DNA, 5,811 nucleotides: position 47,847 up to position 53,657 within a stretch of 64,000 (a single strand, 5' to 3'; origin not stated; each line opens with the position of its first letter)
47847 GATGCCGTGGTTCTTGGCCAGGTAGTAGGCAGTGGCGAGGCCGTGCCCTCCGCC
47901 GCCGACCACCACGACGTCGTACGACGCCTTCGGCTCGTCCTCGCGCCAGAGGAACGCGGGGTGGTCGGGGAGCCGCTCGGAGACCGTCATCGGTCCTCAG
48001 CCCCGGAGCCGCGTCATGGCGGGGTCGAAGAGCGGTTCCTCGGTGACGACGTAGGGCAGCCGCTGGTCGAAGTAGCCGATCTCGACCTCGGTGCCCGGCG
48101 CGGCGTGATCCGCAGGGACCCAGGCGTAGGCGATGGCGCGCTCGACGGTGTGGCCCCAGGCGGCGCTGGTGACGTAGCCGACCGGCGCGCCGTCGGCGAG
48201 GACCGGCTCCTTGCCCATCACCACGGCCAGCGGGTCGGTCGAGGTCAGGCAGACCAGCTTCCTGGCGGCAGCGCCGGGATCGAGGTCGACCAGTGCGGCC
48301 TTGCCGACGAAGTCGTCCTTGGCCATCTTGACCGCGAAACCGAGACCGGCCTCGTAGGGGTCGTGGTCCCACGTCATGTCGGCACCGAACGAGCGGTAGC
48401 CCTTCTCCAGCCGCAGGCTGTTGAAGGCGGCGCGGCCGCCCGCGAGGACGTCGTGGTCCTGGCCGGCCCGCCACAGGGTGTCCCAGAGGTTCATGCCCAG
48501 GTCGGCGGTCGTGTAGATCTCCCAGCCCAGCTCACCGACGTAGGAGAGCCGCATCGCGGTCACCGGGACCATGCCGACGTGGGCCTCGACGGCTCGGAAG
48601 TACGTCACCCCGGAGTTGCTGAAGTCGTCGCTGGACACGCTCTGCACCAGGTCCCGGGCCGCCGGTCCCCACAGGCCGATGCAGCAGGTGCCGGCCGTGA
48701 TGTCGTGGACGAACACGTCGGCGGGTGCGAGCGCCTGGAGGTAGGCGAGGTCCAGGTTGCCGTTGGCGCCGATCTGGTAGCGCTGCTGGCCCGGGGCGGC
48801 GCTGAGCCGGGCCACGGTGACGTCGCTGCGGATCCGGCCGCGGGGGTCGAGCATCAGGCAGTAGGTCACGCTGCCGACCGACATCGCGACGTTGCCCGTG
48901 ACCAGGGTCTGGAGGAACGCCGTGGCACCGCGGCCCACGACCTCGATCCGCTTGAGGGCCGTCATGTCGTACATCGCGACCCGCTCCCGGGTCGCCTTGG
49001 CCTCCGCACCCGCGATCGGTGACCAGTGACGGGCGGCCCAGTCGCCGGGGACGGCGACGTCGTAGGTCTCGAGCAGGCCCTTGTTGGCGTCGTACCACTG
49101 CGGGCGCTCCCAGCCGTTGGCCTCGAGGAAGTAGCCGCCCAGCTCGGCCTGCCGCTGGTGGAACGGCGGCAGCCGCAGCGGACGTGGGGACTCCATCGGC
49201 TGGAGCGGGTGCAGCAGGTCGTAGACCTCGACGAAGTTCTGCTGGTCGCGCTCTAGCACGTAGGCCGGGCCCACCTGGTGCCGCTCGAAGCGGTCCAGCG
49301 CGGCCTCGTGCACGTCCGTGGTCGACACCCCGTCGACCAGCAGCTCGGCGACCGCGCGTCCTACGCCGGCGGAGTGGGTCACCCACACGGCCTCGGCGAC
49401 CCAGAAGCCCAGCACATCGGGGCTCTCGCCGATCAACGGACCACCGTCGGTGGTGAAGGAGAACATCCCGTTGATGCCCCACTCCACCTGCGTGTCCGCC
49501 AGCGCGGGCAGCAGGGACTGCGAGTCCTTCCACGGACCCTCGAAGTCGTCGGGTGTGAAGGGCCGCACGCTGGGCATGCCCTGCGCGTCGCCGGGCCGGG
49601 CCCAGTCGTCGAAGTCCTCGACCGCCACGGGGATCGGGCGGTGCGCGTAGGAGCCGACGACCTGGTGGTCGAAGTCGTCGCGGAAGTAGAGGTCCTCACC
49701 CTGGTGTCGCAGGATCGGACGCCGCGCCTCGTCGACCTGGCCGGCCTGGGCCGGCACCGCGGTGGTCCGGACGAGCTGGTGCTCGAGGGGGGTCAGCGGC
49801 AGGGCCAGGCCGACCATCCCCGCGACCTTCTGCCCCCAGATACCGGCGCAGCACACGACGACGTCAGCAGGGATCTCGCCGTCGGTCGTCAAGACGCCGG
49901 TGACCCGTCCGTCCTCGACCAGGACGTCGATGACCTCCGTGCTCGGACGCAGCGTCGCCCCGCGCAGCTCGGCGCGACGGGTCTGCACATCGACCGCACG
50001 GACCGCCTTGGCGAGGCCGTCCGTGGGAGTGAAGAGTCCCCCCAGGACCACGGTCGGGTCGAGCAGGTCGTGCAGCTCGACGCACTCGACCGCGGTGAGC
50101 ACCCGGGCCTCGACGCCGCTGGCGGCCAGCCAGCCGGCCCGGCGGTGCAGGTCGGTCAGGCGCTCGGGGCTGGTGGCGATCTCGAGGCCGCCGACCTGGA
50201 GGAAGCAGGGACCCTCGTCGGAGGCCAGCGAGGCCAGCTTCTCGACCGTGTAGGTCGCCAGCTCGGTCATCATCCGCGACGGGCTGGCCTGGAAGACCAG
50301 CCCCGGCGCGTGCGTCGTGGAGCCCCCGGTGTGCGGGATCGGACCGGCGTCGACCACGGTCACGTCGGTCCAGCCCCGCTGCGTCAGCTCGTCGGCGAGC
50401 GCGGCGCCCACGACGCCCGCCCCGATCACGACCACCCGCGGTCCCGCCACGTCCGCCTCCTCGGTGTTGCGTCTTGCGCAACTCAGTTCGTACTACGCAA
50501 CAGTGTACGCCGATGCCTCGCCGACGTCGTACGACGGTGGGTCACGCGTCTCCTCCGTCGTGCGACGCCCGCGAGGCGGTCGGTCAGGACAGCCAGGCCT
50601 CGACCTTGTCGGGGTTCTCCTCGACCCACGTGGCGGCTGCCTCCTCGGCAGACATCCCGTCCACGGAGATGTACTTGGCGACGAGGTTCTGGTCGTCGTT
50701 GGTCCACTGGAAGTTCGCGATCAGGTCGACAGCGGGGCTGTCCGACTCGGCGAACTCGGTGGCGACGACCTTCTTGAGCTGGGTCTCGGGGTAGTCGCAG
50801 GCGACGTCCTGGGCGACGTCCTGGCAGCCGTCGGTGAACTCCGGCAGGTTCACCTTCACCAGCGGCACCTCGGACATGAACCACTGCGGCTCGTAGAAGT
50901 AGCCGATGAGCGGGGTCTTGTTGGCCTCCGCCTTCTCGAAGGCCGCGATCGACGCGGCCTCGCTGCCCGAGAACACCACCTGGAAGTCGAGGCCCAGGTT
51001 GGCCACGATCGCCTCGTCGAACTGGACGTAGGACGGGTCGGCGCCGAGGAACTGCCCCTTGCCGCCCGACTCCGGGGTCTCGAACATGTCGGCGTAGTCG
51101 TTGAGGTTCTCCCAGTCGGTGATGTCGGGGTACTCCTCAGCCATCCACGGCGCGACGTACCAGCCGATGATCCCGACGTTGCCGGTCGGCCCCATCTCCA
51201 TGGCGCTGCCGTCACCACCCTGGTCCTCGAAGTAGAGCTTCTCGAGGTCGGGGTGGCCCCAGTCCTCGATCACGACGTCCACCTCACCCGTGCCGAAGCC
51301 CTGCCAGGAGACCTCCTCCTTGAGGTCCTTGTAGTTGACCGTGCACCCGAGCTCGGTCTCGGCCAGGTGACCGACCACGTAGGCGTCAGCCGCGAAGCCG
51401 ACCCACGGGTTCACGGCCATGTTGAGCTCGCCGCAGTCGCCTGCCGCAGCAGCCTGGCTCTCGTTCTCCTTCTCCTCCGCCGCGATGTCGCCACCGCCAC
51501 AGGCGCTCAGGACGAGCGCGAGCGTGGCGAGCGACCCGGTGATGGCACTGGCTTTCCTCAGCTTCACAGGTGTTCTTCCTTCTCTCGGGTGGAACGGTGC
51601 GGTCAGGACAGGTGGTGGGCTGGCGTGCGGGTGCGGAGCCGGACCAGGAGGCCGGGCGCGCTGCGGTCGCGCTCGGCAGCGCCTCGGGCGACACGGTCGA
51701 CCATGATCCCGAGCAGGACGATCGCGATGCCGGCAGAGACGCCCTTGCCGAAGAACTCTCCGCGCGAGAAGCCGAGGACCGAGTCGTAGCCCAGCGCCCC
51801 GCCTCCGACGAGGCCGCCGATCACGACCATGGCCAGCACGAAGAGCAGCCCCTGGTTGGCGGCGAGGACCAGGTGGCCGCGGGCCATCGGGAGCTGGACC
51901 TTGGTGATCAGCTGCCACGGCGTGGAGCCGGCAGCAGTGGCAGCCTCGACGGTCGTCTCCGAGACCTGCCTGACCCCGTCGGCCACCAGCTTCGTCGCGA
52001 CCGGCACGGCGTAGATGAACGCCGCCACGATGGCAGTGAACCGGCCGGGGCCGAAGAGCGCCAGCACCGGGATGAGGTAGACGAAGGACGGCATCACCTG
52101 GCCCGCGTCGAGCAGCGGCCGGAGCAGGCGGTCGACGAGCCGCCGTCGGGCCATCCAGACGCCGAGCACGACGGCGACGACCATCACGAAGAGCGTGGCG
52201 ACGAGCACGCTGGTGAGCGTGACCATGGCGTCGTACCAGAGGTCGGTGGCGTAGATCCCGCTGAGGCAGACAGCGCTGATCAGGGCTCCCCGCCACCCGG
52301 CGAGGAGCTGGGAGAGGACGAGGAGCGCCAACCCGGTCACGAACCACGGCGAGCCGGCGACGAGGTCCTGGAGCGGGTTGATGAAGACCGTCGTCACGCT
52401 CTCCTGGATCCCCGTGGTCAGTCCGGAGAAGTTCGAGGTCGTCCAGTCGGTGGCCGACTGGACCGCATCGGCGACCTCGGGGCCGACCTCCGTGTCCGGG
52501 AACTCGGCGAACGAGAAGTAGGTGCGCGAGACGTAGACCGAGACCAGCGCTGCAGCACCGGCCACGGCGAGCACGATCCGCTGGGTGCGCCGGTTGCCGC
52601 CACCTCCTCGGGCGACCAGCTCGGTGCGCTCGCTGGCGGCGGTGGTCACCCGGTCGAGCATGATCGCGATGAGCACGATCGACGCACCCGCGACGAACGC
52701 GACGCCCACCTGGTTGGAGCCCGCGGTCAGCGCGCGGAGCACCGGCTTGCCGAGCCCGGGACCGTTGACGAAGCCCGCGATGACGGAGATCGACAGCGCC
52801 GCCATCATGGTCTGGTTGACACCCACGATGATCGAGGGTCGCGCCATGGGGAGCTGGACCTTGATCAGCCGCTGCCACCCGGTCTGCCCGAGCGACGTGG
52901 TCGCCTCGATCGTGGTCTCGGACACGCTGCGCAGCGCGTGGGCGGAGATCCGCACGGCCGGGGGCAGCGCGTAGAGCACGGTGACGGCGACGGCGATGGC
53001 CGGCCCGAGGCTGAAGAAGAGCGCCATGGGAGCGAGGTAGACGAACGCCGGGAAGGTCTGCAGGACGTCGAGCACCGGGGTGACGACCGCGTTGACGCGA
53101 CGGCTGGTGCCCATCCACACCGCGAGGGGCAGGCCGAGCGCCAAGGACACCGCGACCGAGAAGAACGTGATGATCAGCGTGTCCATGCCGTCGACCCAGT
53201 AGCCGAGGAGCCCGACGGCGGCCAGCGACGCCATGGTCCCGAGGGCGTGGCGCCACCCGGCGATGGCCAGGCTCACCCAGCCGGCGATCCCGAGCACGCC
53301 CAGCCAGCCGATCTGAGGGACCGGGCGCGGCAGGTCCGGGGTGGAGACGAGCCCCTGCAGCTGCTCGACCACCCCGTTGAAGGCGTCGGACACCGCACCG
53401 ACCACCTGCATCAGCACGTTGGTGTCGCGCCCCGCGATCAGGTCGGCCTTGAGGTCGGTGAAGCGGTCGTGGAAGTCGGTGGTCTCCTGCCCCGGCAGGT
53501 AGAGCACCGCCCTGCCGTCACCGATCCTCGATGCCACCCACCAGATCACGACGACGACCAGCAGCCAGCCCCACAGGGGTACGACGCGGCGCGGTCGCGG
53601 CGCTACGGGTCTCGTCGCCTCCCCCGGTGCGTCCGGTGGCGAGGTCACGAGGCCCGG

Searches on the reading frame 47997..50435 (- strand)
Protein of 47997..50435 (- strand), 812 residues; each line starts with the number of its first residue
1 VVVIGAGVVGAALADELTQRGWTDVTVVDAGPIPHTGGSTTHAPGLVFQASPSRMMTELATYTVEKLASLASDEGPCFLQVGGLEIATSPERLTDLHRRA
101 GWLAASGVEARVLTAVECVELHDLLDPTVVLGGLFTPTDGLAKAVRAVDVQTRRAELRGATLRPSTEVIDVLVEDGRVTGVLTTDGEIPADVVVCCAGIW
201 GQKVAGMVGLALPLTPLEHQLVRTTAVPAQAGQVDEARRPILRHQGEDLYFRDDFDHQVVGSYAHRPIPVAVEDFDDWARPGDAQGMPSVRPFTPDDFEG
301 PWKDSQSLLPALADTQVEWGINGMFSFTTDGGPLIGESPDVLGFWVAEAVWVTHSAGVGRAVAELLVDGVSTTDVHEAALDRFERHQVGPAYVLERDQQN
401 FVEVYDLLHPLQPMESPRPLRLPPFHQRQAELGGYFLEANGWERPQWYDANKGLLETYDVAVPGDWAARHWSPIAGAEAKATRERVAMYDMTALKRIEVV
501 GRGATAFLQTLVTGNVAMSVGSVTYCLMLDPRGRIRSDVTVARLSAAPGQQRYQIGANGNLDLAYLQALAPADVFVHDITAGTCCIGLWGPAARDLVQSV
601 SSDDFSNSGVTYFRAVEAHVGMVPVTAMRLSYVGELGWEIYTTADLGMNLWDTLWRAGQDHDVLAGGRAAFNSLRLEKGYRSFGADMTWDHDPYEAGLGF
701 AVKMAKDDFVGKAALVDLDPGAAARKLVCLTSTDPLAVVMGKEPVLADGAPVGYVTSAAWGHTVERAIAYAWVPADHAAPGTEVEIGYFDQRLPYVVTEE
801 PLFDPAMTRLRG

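Call 11: search_protein_families(library=ncbifam, proteins=[window:47997-50435:-], max_evalue=1e-10)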
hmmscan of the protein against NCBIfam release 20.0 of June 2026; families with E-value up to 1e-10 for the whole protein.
window:47997-50435:- (812 aa): 13 families
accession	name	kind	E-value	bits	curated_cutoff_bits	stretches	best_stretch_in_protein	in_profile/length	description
NF053776.1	TmaoDeMthMsil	equivalog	1.7e-56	192.2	1100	1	466-811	408-762/763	trimethylamine N-oxide demethylase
TIGR01372.1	soxA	subfamily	9.8e-52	175.9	1164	1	418-811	605-995/996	sarcosine oxidase subunit alpha family protein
NF001567.0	PRK00389.1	subfamily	1.5e-48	165.6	300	1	477-804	36-354/359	glycine cleavage system aminomethyltransferase GcvT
TIGR00528.1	gcvT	equivalog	1.8e-38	132.4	235.85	1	478-802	35-359/362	glycine cleavage system aminomethyltransferase GcvT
NF010093.0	PRK13579.1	equivalog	2.6e-36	125.2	459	1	478-804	44-365/371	glycine cleavage system aminomethyltransferase GcvT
NF009133.0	PRK12486.1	equivalog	3.9e-31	108.3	410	1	479-800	48-366/369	dimethylsulfoniopropionate demethylase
TIGR02352.1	thiamin_ThiO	equivalog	2.5e-20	72.9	250.8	1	1-228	1-229/351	glycine oxidase ThiO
NF001933.0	PRK00711.1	subfamily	5.6e-19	68.5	383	1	54-217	106-273/429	D-amino acid dehydrogenase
NF008425.0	PRK11259.1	equivalog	1.1e-18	67.3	257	1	2-222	8-224/377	N-methyl-L-tryptophan oxidase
TIGR01377.1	soxA_mon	subfamily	9.6e-13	47.6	479.65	1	2-220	4-219/381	amino oxidase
TIGR03377.1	glycerol3P_GlpA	equivalog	6.3e-11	41.5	552.8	1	2-217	3-220/530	anaerobic glycerol-3-phosphate dehydrogenase subunit GlpA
TIGR01373.1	soxB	subfamily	8.7e-11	41.3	529.45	0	2-220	34-259/407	sarcosine oxidase subunit beta family protein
TIGR03364.1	HpnW_proposed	hypoth_equivalog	9.3e-11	41.4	285.1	0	2-203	4-199/365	TIGR03364 family FAD-dependent oxidoreductase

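Call 46: search_solved_structures(query=window:47997-50435:-, max_evalue=1e-30)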
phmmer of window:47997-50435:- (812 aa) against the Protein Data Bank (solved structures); distinct sequences matched with E-value up to 1e-30: 8.
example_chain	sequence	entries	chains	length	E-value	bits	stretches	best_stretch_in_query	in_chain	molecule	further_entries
1pj5_A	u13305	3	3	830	1.2e-295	986.1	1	2-812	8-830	N,N-dimethylglycine oxidase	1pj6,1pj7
3gsi_A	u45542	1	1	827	1.6e-294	982.4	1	2-812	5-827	N,N-dimethylglycine oxidase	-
5l46_A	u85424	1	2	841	2e-94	320.5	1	2-809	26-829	Dimethylglycine dehydrogenase, mitochondrial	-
4pab_A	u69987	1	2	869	2e-90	307.3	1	2-810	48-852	Dimethylglycine dehydrogenase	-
4p9s_A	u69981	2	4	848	4e-90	306.3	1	2-810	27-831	Dimethylglycine dehydrogenase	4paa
9q59_A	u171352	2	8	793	1e-32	116.5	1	476-811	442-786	trimethylamine N-oxide demethylase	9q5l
9q5a_A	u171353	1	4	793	1e-32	116.5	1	476-811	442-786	Trimethylamine N-oxide Demethylase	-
1yx2_A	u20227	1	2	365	1.6e-32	115.8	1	477-792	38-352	Aminomethyltransferase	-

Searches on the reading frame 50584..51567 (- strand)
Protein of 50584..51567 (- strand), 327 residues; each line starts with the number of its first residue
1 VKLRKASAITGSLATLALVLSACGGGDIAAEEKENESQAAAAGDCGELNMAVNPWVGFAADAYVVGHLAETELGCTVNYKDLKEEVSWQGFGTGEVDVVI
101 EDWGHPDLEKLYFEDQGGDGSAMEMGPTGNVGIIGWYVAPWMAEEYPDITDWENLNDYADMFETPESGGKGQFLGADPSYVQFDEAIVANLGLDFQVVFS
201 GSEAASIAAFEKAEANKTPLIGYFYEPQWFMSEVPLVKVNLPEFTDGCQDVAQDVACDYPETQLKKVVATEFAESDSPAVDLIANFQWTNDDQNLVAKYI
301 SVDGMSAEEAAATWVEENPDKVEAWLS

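Call 11: search_protein_families(library=ncbifam, proteins=[window:50584-51567:-], max_evalue=1e-10)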
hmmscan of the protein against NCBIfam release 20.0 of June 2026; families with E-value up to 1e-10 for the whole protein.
window:50584-51567:- (327 aa): 1 family
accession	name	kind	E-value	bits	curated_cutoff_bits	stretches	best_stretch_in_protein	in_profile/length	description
TIGR03414.1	ABC_choline_bnd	subfamily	6e-12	45.4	379.05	1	39-326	2-272/291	choline ABC transporter substrate-binding protein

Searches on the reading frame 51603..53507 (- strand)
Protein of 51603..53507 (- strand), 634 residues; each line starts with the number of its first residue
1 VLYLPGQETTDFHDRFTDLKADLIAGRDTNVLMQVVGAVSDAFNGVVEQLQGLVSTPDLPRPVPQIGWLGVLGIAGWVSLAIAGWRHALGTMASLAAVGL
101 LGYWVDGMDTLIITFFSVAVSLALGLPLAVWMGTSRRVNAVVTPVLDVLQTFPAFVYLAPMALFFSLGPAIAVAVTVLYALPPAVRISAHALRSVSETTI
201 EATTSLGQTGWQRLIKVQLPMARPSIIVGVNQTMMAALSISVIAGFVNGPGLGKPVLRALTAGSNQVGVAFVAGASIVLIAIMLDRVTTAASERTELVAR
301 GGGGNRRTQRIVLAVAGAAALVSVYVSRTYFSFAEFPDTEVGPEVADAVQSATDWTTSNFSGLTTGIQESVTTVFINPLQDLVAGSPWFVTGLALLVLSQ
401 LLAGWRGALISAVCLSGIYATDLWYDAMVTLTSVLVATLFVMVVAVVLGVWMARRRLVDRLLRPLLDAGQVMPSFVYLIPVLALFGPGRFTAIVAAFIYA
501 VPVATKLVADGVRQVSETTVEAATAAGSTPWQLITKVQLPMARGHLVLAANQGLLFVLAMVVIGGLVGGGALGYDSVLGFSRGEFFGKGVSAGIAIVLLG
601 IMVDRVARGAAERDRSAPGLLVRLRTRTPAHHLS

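Call 11: search_protein_families(library=ncbifam, proteins=[window:51603-53507:-], max_evalue=1e-10)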
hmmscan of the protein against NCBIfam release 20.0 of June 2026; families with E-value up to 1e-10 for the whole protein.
window:51603-53507:- (634 aa): 8 families
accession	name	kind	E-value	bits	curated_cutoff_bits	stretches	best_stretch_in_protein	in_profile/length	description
TIGR03416.1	ABC_choXWV_perm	equivalog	7.7e-100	333.8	363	2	40-287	29-266/267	choline ABC transporter permease subunit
NF008196.0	PRK10952.1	equivalog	2.7e-98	329.1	439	2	78-292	117-329/356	glycine betaine/L-proline ABC transporter permease ProW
NF007545.0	PRK10160.1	equivalog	2.2e-17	63.4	342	0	114-286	87-258/275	taurine ABC transporter permease TauC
NF040733.1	ABC_perm_U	equivalog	3e-15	56.4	295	0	118-288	69-238/251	ABC transporter permease subunit SaoP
TIGR01097.1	PhnE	equivalog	7.2e-15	55.1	216.7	0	419-582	53-220/252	phosphonate ABC transporter, permease protein PhnE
TIGR02138.1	phosphate_pstC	equivalog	1.4e-14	53.8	196.45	0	427-549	70-212/296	phosphate ABC transporter permease subunit PstC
NF008049.0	PRK10782.1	subfamily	2.1e-13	50.5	212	0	461-603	55-200/217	methionine ABC transporter permease MetI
TIGR00974.1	3a0107s02c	equivalog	2e-11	43.6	193.45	0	108-230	57-190/272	phosphate ABC transporter permease PstA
